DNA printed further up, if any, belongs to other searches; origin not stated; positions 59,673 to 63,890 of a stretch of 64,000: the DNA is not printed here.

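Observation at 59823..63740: Pmp-like (GGA[ILV]/FxxN) autotransporter encoded 20 nt downstream of tssM, apparently inside the T6SS transcription unit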

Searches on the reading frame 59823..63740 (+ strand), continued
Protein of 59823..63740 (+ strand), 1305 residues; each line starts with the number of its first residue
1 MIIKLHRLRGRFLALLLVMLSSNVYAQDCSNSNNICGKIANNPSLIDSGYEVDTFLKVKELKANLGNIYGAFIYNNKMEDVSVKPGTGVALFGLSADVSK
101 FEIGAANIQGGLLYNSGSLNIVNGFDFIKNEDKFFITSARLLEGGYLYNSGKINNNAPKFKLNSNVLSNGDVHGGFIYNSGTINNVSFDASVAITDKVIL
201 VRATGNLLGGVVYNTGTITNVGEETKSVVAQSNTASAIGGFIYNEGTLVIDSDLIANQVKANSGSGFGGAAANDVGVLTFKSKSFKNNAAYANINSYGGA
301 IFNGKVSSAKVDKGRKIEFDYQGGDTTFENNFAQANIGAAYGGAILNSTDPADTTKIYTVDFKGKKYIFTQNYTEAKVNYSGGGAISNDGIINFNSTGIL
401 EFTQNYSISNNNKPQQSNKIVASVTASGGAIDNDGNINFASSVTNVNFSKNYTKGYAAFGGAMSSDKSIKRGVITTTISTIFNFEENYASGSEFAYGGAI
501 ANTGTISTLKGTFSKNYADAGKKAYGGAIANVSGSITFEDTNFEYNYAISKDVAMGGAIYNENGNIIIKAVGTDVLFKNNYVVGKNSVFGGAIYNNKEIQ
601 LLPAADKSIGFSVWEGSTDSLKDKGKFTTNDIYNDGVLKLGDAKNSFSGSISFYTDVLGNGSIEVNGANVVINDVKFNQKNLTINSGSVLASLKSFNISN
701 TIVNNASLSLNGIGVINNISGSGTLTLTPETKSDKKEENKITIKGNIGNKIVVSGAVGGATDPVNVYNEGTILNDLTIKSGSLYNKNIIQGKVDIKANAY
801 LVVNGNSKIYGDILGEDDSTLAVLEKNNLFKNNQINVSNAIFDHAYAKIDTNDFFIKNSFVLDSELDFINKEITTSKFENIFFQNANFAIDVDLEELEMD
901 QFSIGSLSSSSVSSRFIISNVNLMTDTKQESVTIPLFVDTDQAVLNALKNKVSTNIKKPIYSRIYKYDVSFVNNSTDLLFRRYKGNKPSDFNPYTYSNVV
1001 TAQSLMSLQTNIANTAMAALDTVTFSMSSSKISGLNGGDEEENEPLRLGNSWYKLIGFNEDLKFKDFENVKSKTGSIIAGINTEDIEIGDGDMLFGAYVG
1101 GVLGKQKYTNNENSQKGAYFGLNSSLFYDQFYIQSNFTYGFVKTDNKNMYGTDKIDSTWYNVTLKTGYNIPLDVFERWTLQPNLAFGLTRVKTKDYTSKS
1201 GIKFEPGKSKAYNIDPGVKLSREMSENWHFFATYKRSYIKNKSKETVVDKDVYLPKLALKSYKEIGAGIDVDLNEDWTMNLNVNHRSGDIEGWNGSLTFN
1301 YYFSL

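Call 24: search_protein_families(library=pfam, proteins=[L005:14422-15765:+, L005:16594-18966:+, L006:14442-16823:+, L007:11026-12075:+, L007:12106-13446:+, L011:14290-16710:+, L013:14471-18790:+, L042:14337-15548:+, L042:16518-18851:+, L042:2658-6794:+], max_evalue=0.001)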
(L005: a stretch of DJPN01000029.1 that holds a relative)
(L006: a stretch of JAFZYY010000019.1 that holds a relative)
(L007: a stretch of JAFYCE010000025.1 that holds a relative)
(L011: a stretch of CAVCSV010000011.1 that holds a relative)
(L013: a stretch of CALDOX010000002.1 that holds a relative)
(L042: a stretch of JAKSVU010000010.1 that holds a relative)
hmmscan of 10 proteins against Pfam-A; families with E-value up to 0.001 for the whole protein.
L005:14422-15765:+ (447 aa): 2 families
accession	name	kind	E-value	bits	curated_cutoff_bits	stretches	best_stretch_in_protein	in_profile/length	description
PF01554.23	MatE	-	1.8e-48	164.7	24.9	2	20-181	1-161/161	MatE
PF03023.19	MurJ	-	6e-10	38.8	27.4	1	57-261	240-447/451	Lipid II flippase MurJ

L005:16594-18966:+ (790 aa): 4 families
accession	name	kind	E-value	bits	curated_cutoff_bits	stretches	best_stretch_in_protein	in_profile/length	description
PF00122.25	E1-E2_ATPase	-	2.8e-56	190.4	28.1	1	212-390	2-180/181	E1-E2 ATPase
PF00702.32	Hydrolase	-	2.2e-36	126.5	26.4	1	408-613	2-191/191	haloacid dehalogenase-like hydrolase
PF00403.32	HMA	-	1.2e-33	115.7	24.8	2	4-64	1-61/62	Heavy-metal-associated domain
PF08282.18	Hydrolase_3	-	4.8e-05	23.7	20.9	1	597-642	207-252/255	haloacid dehalogenase-like hydrolase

L006:14442-16823:+ (794 aa): 0 families

L007:11026-12075:+ (349 aa): 1 family
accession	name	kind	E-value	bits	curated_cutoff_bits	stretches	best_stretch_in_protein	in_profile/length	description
PF04519.19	Bactofilin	-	2.5e-05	24.9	27.9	1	265-332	15-83/98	Polymer-forming cytoskeletal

L007:12106-13446:+ (447 aa): 0 families

L011:14290-16710:+ (806 aa): 5 families
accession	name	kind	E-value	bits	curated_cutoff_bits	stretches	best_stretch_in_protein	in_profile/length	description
PF00122.25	E1-E2_ATPase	-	4e-56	189.9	28.1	1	228-406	2-180/181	E1-E2 ATPase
PF00702.32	Hydrolase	-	6.4e-37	128.2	26.4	1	424-629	2-191/191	haloacid dehalogenase-like hydrolase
PF00403.32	HMA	-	5.8e-31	107.1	24.8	2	20-80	1-61/62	Heavy-metal-associated domain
PF08282.18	Hydrolase_3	-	6.9e-07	29.7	20.9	1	603-654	197-248/255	haloacid dehalogenase-like hydrolase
PF19803.4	DUF6286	-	0.00028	21.8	35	0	24-78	33-87/108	Family of unknown function (DUF6286)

L013:14471-18790:+ (1439 aa): 1 family
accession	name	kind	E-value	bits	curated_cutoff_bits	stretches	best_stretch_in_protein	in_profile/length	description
PF03797.25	Autotransporter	-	2.4e-33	116.4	26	1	1188-1419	1-255/255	Autotransporter beta-domain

L042:14337-15548:+ (403 aa): 6 families
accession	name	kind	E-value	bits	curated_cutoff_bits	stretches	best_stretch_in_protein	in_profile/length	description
PF18133.7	HydF_tetramer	-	2.8e-46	156.6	22.6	1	285-397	3-115/118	Hydrogen maturase F tetramerization domain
PF18128.7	HydF_dimer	-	7.6e-41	138.7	23.4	1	182-280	1-99/99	Hydrogen maturase F dimerization domain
PF01926.29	MMR_HSR1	-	9.4e-25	87.4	21.9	1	27-142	1-113/113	50S ribosome-binding GTPase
PF00009.33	GTP_EFTU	-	3.7e-09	36.9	26.5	1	96-146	84-134/188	Elongation factor Tu GTP binding domain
PF00350.29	Dynamin_N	-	4.5e-08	33.7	27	1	28-59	1-32/168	Dynamin family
PF02421.24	FeoB_N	-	2.1e-05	24.5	27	1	27-149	2-121/156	Ferrous iron transport protein B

L042:16518-18851:+ (777 aa): 7 families
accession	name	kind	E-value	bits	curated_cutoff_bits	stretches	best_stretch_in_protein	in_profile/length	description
PF01580.24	FtsK_SpoIIIE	-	5.7e-70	235.7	24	1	390-608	2-221/221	FtsK/SpoIIIE family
PF17854.6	FtsK_alpha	-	7.3e-30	103.6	22.9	1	283-382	1-101/101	FtsK alpha domain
PF09397.16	FtsK_gamma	-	1.7e-24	85.8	30.6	1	712-773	2-62/63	Ftsk gamma domain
PF13491.11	FtsK_4TM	-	8.1e-21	74.9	23.1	1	18-140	2-126/171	4TM region of DNA translocase FtsK/SpoIIIE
PF01935.23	DUF87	-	1.1e-05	26.1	23.2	1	422-482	17-69/220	Helicase HerA, central domain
PF20703.3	nSTAND1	-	0.00067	19.8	27.1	0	420-603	27-159/379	Novel STAND NTPase 1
PF12846.13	AAA_10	-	0.00077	19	27.5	0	425-479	20-70/362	AAA-like domain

L042:2658-6794:+ (1378 aa): 1 family
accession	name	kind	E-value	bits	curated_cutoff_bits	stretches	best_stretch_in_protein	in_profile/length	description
PF03797.25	Autotransporter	-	9e-27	94.9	26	1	1128-1358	1-255/255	Autotransporter beta-domain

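Call 31: search_protein_families(library=pfam, proteins=[L013:14471-16000:+, L013:16001-18001:+, L042:2658-4499:+, L042:4500-6101:+], max_evalue=1)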
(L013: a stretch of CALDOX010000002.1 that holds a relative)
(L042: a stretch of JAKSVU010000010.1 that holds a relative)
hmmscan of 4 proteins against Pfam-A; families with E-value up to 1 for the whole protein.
L013:14471-16000:+ (510 aa): 1 family
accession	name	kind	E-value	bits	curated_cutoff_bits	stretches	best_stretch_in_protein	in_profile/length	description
PF04519.19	Bactofilin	-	0.0013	19.3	27.9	1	264-333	15-85/98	Polymer-forming cytoskeletal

L013:16001-18001:+ (667 aa): 0 families

L042:2658-4499:+ (614 aa): 2 families
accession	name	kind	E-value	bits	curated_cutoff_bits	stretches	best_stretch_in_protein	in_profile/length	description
PF02415.23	Chlam_PMP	-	0.031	15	20.6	1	165-181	1-18/19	Chlamydia polymorphic membrane protein (Chlamydia_PMP) repeat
PF06865.17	Ppnp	-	0.31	11.9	25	0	324-357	41-74/92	Pyrimidine/purine nucleoside phosphorylase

L042:4500-6101:+ (534 aa): 1 family
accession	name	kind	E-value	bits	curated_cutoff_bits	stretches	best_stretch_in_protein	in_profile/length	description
PF02839.19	CBM_5_12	-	0.88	10.1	26.2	0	421-434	10-23/44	Carbohydrate-binding module family 5/12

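Call 40: find_related_loci(query=A1, collection=metagenome_contigs, flank=10000)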
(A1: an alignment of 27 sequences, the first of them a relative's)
Query A1 (1458 aa) in metagenome_contigs; peptide patterns used: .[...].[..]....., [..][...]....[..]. (x = any residue, [..] = any of these).
281 stretches matched a pattern; 31 encode a relative of the query (tblastn E <= 1e-3); 31 distinct loci.
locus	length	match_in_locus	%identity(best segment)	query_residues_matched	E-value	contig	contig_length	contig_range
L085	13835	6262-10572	47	11-1455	0e+0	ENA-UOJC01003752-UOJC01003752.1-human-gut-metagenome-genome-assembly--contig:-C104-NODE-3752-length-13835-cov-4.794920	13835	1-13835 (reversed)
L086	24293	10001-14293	47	9-1455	0e+0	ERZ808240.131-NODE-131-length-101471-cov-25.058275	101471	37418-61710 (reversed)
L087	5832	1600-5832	43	21-1421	0e+0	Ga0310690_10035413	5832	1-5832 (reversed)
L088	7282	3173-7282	31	56-1403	0e+0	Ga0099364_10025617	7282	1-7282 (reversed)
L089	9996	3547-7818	30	56-1455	0e+0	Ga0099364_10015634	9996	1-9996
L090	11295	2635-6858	27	22-1454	2e-178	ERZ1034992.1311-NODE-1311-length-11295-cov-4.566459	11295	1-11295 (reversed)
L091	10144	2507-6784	27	39-1455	9e-173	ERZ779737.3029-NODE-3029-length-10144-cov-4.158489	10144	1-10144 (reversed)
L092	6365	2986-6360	30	56-1154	9e-170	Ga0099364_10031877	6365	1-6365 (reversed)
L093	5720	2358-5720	31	46-1106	1e-169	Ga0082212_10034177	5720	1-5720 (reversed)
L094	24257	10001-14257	31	56-1455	0e+0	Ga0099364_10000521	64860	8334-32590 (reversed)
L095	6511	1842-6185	25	16-1454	9e-141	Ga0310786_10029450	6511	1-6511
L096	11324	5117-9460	25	23-1455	5e-132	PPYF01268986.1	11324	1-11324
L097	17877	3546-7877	24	47-1455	5e-126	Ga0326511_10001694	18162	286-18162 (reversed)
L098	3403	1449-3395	38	56-660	4e-129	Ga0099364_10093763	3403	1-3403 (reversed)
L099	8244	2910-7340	25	25-1455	3e-123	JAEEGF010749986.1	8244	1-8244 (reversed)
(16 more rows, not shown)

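Call 51: predict_structure(alignment_id=A2)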
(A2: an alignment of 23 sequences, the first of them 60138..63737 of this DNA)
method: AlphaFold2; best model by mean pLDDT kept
length: 1200 residues; sequences in the alignment: 23
mean_pLDDT: 69.8   pTM: 0.54
mean pLDDT of the five models: 69.8, 68.6, 67.2, 66.8, 66.7
residues with pLDDT >= 90: 234; 70-90: 507; 50-70: 165; < 50: 294
segments of 3 or more residues with pLDDT < 50: 86-92, 311-313, 499-593, 601-755, 923-942, 1185-1188
pLDDT, mean of each block of 10 residues (from residue 1): 79 79 64 74 86 70 77 89 52 62 86 81 82 89 89 90 90 87 94 91 62 83 96 93 67 79 96 91 89 86 81 58 91 85 96 91 59 79 95 90 89 95 89 85 91 85 62 78 75 61 24 25 22 25 43 23 23 25 30 48 43 44 37 36 40 36 32 35 27 26 31 32 31 34 34 50 64 65 82 80 63 84 86 78 80 84 85 85 85 86 82 67 43 35 67 80 85 84 78 90 89 91 85 93 87 91 77 82 88 83 82 83 81 77 70 82 78 76 55 56
secondary structure, 60 per line:
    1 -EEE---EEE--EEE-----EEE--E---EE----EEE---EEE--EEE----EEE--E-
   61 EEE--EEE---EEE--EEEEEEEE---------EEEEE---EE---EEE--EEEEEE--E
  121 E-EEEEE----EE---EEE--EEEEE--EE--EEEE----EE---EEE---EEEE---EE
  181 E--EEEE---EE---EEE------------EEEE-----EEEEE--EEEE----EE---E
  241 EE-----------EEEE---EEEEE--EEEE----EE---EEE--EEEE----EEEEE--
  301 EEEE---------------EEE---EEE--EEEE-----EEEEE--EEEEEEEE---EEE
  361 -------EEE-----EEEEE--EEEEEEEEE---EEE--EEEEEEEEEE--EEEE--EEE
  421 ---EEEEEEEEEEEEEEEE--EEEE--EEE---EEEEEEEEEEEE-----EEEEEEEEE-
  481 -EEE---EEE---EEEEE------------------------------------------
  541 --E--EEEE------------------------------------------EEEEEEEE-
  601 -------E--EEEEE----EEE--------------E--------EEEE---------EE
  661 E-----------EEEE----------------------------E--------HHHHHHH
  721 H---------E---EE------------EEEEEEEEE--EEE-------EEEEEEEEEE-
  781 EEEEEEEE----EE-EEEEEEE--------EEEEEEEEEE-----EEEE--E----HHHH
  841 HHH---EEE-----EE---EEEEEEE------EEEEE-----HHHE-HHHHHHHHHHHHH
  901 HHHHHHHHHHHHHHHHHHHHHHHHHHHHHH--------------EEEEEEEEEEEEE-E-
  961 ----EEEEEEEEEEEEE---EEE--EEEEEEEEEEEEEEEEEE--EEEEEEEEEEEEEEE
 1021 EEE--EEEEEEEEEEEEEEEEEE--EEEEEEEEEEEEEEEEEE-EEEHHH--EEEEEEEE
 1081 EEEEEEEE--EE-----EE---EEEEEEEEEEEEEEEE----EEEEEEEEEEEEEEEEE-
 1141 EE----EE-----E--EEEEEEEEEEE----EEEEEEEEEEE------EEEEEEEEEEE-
elements in order (helices of 4 or more, strands of 3 or more residues): E2-4 E8-10 E13-15 E21-23 E36-38 E42-44 E47-49 E54-56 E61-63 E66-68 E72-74 E77-84 E94-98 E107-109 E112-117 E123-127 E137-139 E142-146 E153-156 E166-168 E172-175 E179-181 E184-187 E196-198 E211-214 E220-224 E227-230 E240-242 E254-257 E261-265 E268-271 E281-283 E286-289 E294-298 E301-304 E320-322 E326-328 E331-334 E340-344 E347-354 E358-360 E368-370 E376-380 E383-391 E395-397 E400-409 E412-415 E418-420 E424-439 E442-445 E448-450 E454-465 E471-479 E482-484 E488-490 E494-498 E546-549 E592-599 E611-615 E620-622 E646-649 E659-661 E673-676 H714-721 E749-757 E760-762 E770-779 E781-788 E796-802 E811-820 E826-829 H837-843 E847-849 E860-866 E873-877 H888-930 E945-957 E965-977 E981-983 E986-1003 E1006-1023 E1026-1043 E1046-1063 E1065-1067 E1073-1088 E1103-1118 E1123-1139 E1157-1167 E1172-1182 E1189-1199

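Call 53: fold_search(model_id=the predicted structure, library=pdb)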
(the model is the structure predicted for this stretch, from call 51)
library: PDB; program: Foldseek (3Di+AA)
matches with E <= 10: 993; with E <= 0.001: 118
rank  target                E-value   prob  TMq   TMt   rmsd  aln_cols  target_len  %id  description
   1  3qq2_A                6.5e-11  1.00  0.18  0.81   3.5       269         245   14  Crystal Structure of the Beta Domain of the Bordetella Autotransporter Brka (released 2011-04-13)
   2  3qq2_B                9.2e-11  1.00  0.19  0.85   3.1       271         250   15  Crystal Structure of the Beta Domain of the Bordetella Autotransporter Brka (released 2011-04-13)
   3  3slj                  9.2e-11  1.00  0.19  0.71  11.4       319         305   13  Pre-cleavage Structure of the Autotransporter EspP - N1023A mutant (released 2011-11-16)
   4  3slo                  9.6e-11  1.00  0.19  0.70  11.3       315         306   14  Pre-cleavage Structure of the Autotransporter EspP - N1023D mutant (released 2011-11-16)
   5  3slt                  1.1e-10  1.00  0.20  0.71  12.4       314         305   13  Pre-cleavage Structure of the Autotransporter EspP - N1023S Mutant (released 2011-11-16)
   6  8bo2_P                1.2e-10  1.00  0.20  0.72   5.1       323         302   12  BAM-EspP complex structure with BamA-S425C/EspP-S1299C mutations in nanodisc (released 2023-04-26)
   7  3qq2_C                1.8e-10  1.00  0.19  0.85   3.4       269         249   15  Crystal Structure of the Beta Domain of the Bordetella Autotransporter Brka (released 2011-04-13)
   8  2qom_B                2.9e-10  1.00  0.19  0.79   4.5       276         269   13  The crystal structure of the E.coli EspP autotransporter Beta-domain. (released 2007-11-13)
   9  4mee                  4.6e-10  1.00  0.19  0.66  10.7       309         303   14  Crystal structure of the transport unit of the autotransporter AIDA-I from Escherichia coli (released 2014-06-04)
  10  3aeh_A                1.4e-09  1.00  0.18  0.73  13.6       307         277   12  Integral membrane domain of autotransporter Hbp (released 2010-07-07)
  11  1uyo                  2.2e-09  1.00  0.18  0.76   9.2       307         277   14  Translocator domain of autotransporter NalP from Neisseria meningitidis (released 2004-03-19)
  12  2qom_A                2.6e-09  1.00  0.19  0.79   4.3       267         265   14  The crystal structure of the E.coli EspP autotransporter Beta-domain. (released 2007-11-13)
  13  3kvn_X                2.6e-09  1.00  0.20  0.36   6.4       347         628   12  Crystal structure of the full-length autotransporter EstA from Pseudomonas aeruginosa (released 2010-01-26)
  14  3kvn_A                3.1e-09  1.00  0.20  0.37   5.9       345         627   11  Crystal structure of the full-length autotransporter EstA from Pseudomonas aeruginosa (released 2010-01-26)
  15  8bnz_P                7.0e-09  1.00  0.18  0.64   6.9       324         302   12  BAM-EspP complex structure with BamA-G431C/EspP-N1293C mutations in nanodisc (released 2023-04-26)
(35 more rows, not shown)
